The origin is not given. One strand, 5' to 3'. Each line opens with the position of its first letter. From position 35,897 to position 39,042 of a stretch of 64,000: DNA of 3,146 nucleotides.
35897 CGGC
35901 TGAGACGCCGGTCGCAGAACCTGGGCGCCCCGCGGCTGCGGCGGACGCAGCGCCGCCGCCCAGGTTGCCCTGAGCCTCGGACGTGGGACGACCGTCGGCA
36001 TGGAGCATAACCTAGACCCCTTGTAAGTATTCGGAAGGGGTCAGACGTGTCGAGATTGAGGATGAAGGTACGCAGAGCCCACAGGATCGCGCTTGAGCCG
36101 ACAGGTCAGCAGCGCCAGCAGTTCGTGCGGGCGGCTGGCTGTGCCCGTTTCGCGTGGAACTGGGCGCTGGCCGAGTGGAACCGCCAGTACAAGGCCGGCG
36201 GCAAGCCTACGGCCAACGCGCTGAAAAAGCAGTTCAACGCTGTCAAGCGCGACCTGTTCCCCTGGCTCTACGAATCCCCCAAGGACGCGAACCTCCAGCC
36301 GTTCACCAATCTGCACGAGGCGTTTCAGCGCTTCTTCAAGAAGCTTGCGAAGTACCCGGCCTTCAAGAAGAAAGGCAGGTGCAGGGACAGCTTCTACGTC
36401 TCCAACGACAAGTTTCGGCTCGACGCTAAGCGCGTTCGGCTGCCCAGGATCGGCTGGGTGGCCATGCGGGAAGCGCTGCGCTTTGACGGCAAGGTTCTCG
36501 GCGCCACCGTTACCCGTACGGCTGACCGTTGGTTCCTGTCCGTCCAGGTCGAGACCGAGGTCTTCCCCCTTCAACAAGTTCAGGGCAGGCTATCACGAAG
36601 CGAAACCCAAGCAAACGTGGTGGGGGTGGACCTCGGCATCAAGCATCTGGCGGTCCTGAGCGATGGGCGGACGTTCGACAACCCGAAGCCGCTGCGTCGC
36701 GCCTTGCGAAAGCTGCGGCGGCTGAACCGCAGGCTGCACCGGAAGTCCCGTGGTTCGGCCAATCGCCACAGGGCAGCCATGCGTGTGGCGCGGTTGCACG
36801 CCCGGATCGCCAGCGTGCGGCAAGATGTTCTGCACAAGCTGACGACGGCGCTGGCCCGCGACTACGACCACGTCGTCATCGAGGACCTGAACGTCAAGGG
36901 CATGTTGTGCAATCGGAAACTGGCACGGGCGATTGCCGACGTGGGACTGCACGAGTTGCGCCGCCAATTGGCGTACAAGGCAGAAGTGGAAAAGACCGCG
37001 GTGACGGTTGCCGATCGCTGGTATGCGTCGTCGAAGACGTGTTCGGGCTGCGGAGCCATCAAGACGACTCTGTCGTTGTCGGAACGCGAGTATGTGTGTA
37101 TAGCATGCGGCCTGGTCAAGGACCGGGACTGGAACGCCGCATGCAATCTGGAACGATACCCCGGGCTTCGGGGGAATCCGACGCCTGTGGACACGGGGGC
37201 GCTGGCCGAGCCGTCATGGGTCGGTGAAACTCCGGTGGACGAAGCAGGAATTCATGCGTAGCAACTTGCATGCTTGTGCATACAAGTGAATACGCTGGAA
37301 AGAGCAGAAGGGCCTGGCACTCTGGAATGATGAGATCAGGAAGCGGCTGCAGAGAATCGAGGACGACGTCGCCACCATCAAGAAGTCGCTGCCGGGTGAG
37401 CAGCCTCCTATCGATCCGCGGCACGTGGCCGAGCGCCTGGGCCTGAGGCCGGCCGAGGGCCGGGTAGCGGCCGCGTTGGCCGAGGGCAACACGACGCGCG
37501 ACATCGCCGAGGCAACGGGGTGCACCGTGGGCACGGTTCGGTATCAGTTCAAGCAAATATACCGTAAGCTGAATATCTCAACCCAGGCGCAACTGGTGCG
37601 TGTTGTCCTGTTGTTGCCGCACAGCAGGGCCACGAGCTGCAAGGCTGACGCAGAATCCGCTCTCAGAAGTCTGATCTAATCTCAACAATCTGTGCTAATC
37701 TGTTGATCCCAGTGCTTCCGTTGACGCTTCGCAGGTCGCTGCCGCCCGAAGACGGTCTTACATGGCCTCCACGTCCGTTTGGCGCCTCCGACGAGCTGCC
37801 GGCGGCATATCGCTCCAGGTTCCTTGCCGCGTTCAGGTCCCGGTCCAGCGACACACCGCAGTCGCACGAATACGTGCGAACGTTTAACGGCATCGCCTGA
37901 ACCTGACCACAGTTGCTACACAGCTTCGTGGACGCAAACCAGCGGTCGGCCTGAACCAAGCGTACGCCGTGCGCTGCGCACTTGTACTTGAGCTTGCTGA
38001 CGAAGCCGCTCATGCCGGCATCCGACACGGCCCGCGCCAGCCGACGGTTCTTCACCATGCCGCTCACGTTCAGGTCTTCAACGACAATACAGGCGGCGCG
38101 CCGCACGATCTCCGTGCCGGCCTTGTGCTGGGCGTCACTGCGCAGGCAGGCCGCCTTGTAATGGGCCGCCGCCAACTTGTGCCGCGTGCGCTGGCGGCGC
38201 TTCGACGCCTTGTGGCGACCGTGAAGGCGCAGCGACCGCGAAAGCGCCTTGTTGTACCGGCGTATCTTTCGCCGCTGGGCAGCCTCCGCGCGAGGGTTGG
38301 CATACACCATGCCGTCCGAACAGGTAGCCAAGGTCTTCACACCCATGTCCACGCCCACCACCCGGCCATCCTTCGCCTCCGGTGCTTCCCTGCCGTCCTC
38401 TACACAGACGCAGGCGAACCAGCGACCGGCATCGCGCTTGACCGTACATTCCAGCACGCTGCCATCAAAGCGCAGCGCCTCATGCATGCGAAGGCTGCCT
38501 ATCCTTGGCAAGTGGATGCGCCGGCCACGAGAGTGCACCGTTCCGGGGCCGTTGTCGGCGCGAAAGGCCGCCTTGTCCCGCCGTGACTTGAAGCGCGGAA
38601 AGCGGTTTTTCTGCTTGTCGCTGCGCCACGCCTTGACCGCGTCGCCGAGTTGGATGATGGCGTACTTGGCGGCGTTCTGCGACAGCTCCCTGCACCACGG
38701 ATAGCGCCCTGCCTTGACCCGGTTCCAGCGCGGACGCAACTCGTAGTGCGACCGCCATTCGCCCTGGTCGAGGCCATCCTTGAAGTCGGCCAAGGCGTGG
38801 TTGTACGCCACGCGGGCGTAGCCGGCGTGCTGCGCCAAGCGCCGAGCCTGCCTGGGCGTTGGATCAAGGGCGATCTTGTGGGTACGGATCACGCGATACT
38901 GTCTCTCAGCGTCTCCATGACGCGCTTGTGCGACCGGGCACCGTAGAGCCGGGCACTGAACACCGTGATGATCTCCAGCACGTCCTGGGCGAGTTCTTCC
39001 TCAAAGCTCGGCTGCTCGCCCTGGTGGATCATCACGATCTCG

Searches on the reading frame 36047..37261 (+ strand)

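Call 36: search_protein_families(library=pfam, proteins=[window:36047-37261:+], max_evalue=0.001)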
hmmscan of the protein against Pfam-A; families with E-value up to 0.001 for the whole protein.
window:36047-37261:+ (404 aa): 3 families
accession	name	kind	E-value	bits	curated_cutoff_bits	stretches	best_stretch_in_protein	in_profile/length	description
PF01385.25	OrfB_IS605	-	1.9e-29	102.8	30.5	1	171-287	9-117/120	Probable transposase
PF07282.18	Cas12f1-like_TNB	-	1.5e-18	67.2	26.3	1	303-368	3-60/60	Cas12f1-like, TNB domain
PF12323.14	HTH_OrfB_IS605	-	1.7e-17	63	21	1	6-53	1-47/47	Helix-turn-helix domain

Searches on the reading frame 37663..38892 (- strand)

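Call 36: search_protein_families(library=pfam, proteins=[window:37663-38892:-], max_evalue=0.001)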
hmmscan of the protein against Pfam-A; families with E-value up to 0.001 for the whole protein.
window:37663-38892:- (409 aa): 3 families
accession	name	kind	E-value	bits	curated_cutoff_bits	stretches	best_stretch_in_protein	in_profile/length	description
PF01385.25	OrfB_IS605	-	2.9e-22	79.6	30.5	1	162-283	2-120/120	Probable transposase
PF07282.18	Cas12f1-like_TNB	-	6.4e-19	68.3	26.3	1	297-359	4-60/60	Cas12f1-like, TNB domain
PF12323.14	HTH_OrfB_IS605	-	6.9e-12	45.1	21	1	1-42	1-43/47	Helix-turn-helix domain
